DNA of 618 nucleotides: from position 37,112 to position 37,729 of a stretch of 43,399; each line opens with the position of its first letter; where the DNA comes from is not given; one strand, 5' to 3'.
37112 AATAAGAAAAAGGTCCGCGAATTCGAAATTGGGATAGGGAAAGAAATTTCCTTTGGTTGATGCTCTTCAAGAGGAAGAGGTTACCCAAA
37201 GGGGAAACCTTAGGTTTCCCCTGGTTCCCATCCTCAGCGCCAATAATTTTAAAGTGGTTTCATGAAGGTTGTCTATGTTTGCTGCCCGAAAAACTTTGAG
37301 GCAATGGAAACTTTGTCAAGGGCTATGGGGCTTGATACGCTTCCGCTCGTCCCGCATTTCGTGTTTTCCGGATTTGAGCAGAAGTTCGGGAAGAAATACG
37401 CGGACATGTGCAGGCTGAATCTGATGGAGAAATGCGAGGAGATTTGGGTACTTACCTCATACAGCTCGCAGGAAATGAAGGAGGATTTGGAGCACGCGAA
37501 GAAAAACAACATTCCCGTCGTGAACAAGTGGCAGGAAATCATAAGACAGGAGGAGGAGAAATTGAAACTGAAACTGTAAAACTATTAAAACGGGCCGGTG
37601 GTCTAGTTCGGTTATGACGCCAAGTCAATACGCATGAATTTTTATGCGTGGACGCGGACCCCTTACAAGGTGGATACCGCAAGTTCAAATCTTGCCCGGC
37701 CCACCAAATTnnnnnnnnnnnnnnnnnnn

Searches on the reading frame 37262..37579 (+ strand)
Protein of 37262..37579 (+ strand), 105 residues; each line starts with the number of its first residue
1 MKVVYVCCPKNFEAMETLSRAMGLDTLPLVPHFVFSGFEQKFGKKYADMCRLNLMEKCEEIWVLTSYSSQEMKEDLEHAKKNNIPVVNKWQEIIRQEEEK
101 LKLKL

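Call 10: search_protein_families(library=pfam, proteins=[window:37262-37579:+])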
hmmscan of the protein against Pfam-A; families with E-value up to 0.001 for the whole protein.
window:37262-37579:+ (105 aa): 1 family
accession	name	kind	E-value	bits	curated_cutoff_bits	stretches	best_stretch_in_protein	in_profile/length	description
PF24963.1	DUF7768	-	9e-10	39.2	26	1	13-87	18-96/98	Domain of unknown function (DUF7768)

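Call 11: search_protein_families(library=ncbifam, proteins=[window:37262-37579:+])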
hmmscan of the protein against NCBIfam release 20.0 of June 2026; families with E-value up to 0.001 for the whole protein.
window:37262-37579:+ (105 aa): 0 families

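Call 12: find_encoding_contigs(protein=window:37262-37579:+, flank=3000, max_places=10)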
Protein window:37262-37579:+ (105 aa): no gene with exactly this product is on record in the collection.

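Call 29: find_homologous_proteins(query=window:37262-37579:+, max_evalue=0.00001)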
Query window:37262-37579:+ (105 aa): 10 proteins with E <= 0.00001 among 10 candidates.
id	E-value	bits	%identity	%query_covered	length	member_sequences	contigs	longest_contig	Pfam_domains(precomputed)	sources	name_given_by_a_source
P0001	2.7e-60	219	92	100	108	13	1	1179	PF24963.2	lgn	-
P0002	8.9e-60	217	90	100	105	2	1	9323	PF24963.2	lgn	-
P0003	6.2e-56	205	85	100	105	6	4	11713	PF24963.2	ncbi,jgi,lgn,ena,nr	ncbi:hypothetical protein D4Q76_01870 [archaeon]|nr:MAG: hypothetical protein D4Q76_01870 [archaeon]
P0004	1.5e-54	200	81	100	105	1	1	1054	PF24963.2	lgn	-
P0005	1.5e-54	200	84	100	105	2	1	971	PF24963.2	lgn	-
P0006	2.3e-54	199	85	100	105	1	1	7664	PF24963.2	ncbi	-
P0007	2.1e-51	190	78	100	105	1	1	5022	PF24963.2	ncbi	-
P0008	7.3e-46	172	77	91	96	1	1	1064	PF24963.2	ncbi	-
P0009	3.1e-45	170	82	87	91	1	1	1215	PF24963.2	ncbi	-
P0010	3.4e-42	160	77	87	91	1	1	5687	PF24963.2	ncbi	-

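Call 30: find_encoding_contigs(protein=P0002, flank=2500, max_places=6)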
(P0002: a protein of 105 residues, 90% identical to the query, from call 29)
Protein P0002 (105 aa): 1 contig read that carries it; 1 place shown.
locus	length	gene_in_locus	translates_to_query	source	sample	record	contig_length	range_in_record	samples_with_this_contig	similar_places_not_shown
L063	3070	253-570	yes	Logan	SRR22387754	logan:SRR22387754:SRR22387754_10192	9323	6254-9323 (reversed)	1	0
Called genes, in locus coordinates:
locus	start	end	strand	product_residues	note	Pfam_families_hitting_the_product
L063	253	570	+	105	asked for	PF24963:DUF7768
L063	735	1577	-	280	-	PF13489:Methyltransf_23 (weak), PF08241:Methyltransf_11, PF13649:Methyltransf_25, PF13847:Methyltransf_31 (weak)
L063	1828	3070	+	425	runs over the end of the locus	PF27218:MJ0043_C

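Call 31: find_encoding_contigs(protein=P0003, flank=2500, max_places=6)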
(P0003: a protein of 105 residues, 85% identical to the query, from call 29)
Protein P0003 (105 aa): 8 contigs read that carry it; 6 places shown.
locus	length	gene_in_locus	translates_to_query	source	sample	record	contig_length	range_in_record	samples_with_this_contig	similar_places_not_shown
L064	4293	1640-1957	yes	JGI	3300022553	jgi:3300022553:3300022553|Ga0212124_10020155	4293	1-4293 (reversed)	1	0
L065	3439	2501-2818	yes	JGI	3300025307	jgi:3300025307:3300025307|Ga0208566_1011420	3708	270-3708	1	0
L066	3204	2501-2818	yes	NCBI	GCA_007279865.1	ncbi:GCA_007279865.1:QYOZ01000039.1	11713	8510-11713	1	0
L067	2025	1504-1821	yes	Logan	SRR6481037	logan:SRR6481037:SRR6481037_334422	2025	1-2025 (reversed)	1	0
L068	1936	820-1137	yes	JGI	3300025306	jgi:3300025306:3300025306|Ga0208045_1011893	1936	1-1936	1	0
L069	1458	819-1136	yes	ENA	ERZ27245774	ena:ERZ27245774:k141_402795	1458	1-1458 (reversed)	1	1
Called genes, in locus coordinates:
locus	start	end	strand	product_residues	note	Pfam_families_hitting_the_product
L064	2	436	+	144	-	?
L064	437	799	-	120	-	PF01243:PNPOx_N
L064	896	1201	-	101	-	PF05239:PRC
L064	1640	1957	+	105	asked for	PF24963:DUF7768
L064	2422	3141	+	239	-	PF01909:NTP_transf_2 (weak), PF18765:Polbeta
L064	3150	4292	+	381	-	?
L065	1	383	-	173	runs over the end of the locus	PF01931:NTPase_I-T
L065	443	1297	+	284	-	PF00491:Arginase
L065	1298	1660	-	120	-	PF01243:PNPOx_N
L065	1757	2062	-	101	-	PF05239:PRC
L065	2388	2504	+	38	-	-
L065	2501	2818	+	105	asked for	PF24963:DUF7768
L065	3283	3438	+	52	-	?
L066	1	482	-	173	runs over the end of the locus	PF01931:NTPase_I-T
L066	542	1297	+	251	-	PF00491:Arginase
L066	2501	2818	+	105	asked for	PF24963:DUF7768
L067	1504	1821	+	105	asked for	PF24963:DUF7768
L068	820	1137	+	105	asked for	PF24963:DUF7768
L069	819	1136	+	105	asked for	PF24963:DUF7768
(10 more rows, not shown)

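Call 32: find_encoding_contigs(protein=P0006, flank=2500, max_places=6)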
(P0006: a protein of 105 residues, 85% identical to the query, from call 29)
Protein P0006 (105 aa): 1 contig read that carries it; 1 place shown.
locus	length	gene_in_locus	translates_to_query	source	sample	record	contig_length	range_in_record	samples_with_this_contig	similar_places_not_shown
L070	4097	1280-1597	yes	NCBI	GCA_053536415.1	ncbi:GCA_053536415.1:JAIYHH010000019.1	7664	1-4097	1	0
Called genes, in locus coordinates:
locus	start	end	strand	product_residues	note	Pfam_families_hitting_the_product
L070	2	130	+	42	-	?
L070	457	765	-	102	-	PF05239:PRC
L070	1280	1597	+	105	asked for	PF24963:DUF7768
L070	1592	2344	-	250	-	-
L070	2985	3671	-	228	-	PF00702:Hydrolase, PF13419:HAD_2 (weak), PF12710:HAD, PF08282:Hydrolase_3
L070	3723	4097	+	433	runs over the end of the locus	PF27218:MJ0043_C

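Call 33: find_encoding_contigs(protein=P0007, flank=2500, max_places=6)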
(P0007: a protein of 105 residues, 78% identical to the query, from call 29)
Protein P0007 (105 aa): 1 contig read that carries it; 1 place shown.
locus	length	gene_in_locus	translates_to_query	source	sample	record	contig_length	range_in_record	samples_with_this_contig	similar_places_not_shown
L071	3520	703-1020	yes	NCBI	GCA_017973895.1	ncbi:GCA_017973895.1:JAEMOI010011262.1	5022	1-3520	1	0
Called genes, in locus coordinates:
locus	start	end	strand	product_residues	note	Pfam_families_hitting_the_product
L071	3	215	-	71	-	?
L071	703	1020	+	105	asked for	PF24963:DUF7768 (weak)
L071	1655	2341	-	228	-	PF00702:Hydrolase, PF13419:HAD_2 (weak), PF12710:HAD, PF08282:Hydrolase_3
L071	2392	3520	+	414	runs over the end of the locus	PF27218:MJ0043_C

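Call 34: find_encoding_contigs(protein=P0010, flank=2500, max_places=6)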
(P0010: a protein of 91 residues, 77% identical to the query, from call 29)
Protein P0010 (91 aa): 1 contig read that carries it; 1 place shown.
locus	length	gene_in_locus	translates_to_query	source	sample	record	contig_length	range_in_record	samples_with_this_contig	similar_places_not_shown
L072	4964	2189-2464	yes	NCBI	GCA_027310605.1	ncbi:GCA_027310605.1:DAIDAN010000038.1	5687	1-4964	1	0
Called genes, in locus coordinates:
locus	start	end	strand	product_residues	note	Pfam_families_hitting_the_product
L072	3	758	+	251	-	?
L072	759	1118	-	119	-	PF01243:PNPOx_N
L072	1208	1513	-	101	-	PF05239:PRC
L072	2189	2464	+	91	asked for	PF24963:DUF7768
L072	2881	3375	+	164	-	-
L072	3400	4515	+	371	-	PF05673:DUF815 (faint), PF13173:AAA_14 (weak), PF00004:AAA, PF07728:AAA_5 (faint), PF13671:AAA_33 (faint), PF21960:RCF1-5-like_lid (weak)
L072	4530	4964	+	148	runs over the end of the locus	PF13302:Acetyltransf_3 (weak), PF13420:Acetyltransf_4, PF00583:Acetyltransf_1, PF13673:Acetyltransf_10, PF13508:Acetyltransf_7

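Call 39: find_encoding_contigs(protein=P0001, flank=1500, max_places=6)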
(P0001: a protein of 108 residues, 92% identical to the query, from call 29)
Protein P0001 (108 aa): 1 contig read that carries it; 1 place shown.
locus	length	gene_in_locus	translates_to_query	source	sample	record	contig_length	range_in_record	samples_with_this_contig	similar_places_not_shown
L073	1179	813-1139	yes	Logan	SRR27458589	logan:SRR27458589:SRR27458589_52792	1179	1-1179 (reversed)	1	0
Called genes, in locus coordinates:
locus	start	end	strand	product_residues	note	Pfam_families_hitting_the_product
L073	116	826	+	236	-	PF01209:Ubie_methyltran, PF05219:DREV (weak), PF07021:MetW (weak), PF13489:Methyltransf_23, PF13847:Methyltransf_31, PF08241:Methyltransf_11, PF08242:Methyltransf_12, PF13649:Methyltransf_25, +2 more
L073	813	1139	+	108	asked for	PF24963:DUF7768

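Call 40: find_encoding_contigs(protein=P0004, flank=1500, max_places=6)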
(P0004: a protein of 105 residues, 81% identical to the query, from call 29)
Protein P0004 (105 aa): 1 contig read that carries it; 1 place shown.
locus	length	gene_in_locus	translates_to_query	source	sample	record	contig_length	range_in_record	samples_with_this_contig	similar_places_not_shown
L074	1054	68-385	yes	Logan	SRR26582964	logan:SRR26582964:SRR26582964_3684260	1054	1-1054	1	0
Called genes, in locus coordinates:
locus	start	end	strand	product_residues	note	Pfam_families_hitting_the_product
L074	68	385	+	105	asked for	PF24963:DUF7768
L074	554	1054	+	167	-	?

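Call 41: find_encoding_contigs(protein=P0005, flank=1500, max_places=6)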
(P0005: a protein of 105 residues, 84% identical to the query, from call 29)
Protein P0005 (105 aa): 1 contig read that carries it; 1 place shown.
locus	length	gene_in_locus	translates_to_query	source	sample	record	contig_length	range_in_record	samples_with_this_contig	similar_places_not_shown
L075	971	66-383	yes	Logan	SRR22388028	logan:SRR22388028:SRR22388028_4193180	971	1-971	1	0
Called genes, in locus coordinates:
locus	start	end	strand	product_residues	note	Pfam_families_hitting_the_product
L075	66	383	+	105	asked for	PF24963:DUF7768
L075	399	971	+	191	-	?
